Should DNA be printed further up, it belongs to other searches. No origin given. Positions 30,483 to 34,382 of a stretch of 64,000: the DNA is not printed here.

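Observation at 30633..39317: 2894-aa subtilisin-like protease encoded directly behind the pseudopilin cassette: candidate dedicated cargo or pilus-associated enzyme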

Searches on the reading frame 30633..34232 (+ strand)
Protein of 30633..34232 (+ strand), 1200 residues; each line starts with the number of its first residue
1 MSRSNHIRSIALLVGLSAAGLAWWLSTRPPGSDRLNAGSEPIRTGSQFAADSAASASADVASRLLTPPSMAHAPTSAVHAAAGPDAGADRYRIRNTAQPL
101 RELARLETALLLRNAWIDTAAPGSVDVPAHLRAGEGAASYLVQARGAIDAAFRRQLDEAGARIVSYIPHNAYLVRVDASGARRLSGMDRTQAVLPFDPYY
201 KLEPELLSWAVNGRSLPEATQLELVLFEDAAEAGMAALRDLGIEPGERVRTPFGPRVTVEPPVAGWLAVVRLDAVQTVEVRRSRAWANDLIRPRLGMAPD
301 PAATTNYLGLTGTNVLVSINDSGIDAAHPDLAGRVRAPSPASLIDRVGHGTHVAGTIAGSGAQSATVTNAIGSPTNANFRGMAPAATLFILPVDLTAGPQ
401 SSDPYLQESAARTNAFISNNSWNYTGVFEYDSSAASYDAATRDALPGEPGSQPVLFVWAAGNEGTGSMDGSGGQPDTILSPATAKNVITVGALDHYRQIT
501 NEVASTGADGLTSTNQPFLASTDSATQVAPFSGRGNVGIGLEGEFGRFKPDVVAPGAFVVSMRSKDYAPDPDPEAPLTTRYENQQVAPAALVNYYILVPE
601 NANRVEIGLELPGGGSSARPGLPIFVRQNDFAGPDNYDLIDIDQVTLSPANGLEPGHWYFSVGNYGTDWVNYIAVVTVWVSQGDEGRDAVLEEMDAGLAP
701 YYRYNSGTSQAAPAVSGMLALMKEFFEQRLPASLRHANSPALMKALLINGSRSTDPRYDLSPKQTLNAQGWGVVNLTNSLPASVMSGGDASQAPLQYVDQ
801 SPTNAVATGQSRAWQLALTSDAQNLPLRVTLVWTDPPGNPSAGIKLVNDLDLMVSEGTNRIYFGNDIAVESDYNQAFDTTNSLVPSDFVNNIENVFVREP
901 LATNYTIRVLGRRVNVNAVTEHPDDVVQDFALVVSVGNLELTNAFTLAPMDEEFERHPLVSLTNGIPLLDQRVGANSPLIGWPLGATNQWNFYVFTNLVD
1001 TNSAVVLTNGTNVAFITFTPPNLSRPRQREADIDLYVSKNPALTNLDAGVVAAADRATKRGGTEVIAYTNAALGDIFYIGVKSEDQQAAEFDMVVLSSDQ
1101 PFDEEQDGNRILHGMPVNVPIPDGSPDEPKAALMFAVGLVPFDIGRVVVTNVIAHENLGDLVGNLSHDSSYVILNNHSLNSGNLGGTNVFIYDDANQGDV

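Call 58: predict_structure(alignment_id=A3)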
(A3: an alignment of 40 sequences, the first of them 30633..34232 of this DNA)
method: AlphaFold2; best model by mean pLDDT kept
length: 1200 residues; sequences in the alignment: 40
mean_pLDDT: 70.0   pTM: 0.60
mean pLDDT of the five models: 70.0, 68.6, 68.1, 67.5, 66.7
residues with pLDDT >= 90: 200; 70-90: 523; 50-70: 202; < 50: 275
segments of 3 or more residues with pLDDT < 50: 1-5, 25-88, 289-305, 370-376, 396-399, 468-471, 493-547, 552-572, 615-617, 683-709, 757-769, 880-882, 917-923, 954-957, 976-987, 1022-1029, 1176-1183, 1196-1200
pLDDT, mean of each block of 10 residues (from residue 1): 49 66 49 30 27 25 29 25 40 83 79 89 83 89 83 88 86 93 91 94 89 86 93 95 89 91 90 94 67 32 55 89 81 86 76 81 60 50 86 58 86 86 79 89 73 79 53 60 81 35 39 35 37 43 46 40 30 70 89 89 86 62 91 85 86 88 88 89 47 37 38 82 87 82 87 53 44 71 62 83 78 89 88 85 76 80 78 71 59 85 88 60 65 86 84 53 76 52 44 81 58 84 46 85 80 85 83 89 68 85 82 67 53 76 70 62 60 51 55 53
secondary structure, 60 per line:
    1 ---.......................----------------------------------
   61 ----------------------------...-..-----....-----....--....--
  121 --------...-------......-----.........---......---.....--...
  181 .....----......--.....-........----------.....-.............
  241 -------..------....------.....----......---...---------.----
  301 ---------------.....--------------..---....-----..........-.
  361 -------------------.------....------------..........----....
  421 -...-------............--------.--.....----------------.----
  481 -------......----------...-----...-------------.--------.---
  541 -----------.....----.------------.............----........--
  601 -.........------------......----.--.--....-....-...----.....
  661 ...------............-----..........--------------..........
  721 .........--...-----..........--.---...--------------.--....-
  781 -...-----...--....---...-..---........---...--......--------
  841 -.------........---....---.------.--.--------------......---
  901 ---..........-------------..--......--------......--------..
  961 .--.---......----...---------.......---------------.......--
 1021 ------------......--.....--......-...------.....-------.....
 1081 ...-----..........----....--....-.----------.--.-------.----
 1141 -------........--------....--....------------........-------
elements in order (helices of 4 or more, strands of 3 or more residues): H4-26 H100-103 E109-112 E115-118 E139-144 H150-158 E162-167 E171-175 H178-185 E190-195 H198-201 H204-211 E222-226 H228-240 E256-259 H266-270 E275-280 E284-286 E316-320 H340-343 H349-358 E387-390 H403-412 E417-420 E422-424 H432-443 E455-459 E488-493 E504-506 E512-514 E552-556 E574-586 E591-598 E602-610 E623-628 E639-642 E644-647 E656-663 E670-681 H687-696 H711-729 H740-749 H776-779 E795-798 E811-818 E827-832 E849-856 E860-863 E892-897 E904-913 E931-936 E945-950 E959-961 E968-973 E990-996 E1012-1018 E1033-1038 H1041-1045 H1048-1053 E1055-1057 E1064-1068 E1076-1083 E1089-1098 E1103-1106 E1109-1112 E1148-1155 E1164-1167 E1170-1173 E1186-1193

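Call 61: fold_search(model_id=the predicted structure, library=pdb)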
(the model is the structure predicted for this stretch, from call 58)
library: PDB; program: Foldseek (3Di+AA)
matches with E <= 10: 1449; with E <= 0.001: 105
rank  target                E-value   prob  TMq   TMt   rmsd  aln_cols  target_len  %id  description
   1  1wmd                  1.1e-23  1.00  0.29  0.76  10.5       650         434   23  Crystal Structure of alkaline serine protease KP-43 from Bacillus sp. KSM-KP43 (1.30 angstrom, 100 K) (released 2004-09-14)
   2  5fax_A                9.6e-23  1.00  0.29  0.76   9.7       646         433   24  Structure of subtilase SubHal from Bacillus halmapalus (released 2016-05-18)
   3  3afg_B                4.1e-21  1.00  0.31  0.66  10.2       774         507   17  Crystal structure of ProN-Tk-SP from Thermococcus kodakaraensis (released 2010-08-04)
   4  3afg_A                2.1e-20  1.00  0.31  0.66  10.3       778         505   18  Crystal structure of ProN-Tk-SP from Thermococcus kodakaraensis (released 2010-08-04)
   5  1r6v                  1.2e-13  1.00  0.23  0.39  20.8       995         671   14  Crystal structure of fervidolysin from Fervidobacterium pennivorans, a keratinolytic enzyme related to subtilisin (released 2004-10-19)
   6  8jmw_A                1.7e-13  1.00  0.20  0.42  24.0       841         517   15  Fibril form of serine peptidase Vpr (released 2023-12-06)
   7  9csd_A                6.1e-11  1.00  0.20  0.30  17.4       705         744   16  The Ectodomains of SPRING and S1P with the inhibitor PF-429242 (released 2025-04-23)
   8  3whi_A                1.0e-10  1.00  0.23  0.70  10.7       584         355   17  Crystal structure of unautoprocessed form of IS1-inserted Pro-subtilisin E (released 2013-12-25)
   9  3whi_B                1.2e-10  1.00  0.22  0.65  11.1       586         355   17  Crystal structure of unautoprocessed form of IS1-inserted Pro-subtilisin E (released 2013-12-25)
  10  6mw4                  1.6e-09  1.00  0.20  0.40  18.0       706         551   12  Structure of pseudoprotease CspC from Clostridioides difficile (released 2019-06-26)
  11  5vlh_A                5.6e-09  1.00  0.15  0.45  11.6       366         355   18  Short PCSK9 delta-P' complex with peptide Pep1 (released 2017-08-16)
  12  3hjr                  7.3e-09  1.00  0.18  0.33  18.0       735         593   13  Crystal structure of serine protease of Aeromonas sobria (released 2009-06-02)
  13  3wiv_A                1.1e-08  1.00  0.22  0.60   9.6       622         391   14  Crystal structure of Pro-S324A/D356A (released 2014-10-01)
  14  9pr9_C                1.1e-08  1.00  0.19  0.39  16.9       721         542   12  Crystal structure of the Clostridiodes difficile CspA homodimer (released 2026-01-21)
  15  9pr9_A                1.8e-08  1.00  0.19  0.38  17.3       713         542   11  Crystal structure of the Clostridiodes difficile CspA homodimer (released 2026-01-21)
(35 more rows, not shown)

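Call 75: find_related_loci(query=A3, collection=metagenome_contigs, flank=10000)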
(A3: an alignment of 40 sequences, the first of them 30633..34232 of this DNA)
Query A3 (1200 aa) in metagenome_contigs; peptide patterns used: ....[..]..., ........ (x = any residue, [..] = any of these).
600 stretches matched a pattern (row limit reached: there are more); 460 encode a relative of the query (tblastn E <= 1e-3); the best 80 are kept; 80 distinct loci.
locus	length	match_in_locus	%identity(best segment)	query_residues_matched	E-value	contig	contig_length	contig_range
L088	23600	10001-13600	92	1-1200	0e+0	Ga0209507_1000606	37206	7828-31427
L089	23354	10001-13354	48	88-1198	0e+0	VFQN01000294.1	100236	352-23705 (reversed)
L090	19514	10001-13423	48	92-1200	0e+0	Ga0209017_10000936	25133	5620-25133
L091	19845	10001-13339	47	92-1198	0e+0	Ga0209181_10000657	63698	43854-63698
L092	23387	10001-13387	48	92-1199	0e+0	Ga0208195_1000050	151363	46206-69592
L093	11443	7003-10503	47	92-1200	0e+0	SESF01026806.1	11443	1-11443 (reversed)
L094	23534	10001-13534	46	32-1200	0e+0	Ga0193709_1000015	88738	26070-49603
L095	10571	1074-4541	46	78-1199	0e+0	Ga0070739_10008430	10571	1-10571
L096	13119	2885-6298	48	91-1200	0e+0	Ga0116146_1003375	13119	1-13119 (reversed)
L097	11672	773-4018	48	91-1200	0e+0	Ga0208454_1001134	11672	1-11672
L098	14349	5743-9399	46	19-1199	0e+0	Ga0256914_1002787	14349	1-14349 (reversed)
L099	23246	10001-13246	48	91-1200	0e+0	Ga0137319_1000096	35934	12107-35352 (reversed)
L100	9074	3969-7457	46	63-1200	0e+0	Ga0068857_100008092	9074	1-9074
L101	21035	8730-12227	46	92-1200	0e+0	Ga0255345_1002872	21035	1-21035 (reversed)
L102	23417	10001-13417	48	91-1199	0e+0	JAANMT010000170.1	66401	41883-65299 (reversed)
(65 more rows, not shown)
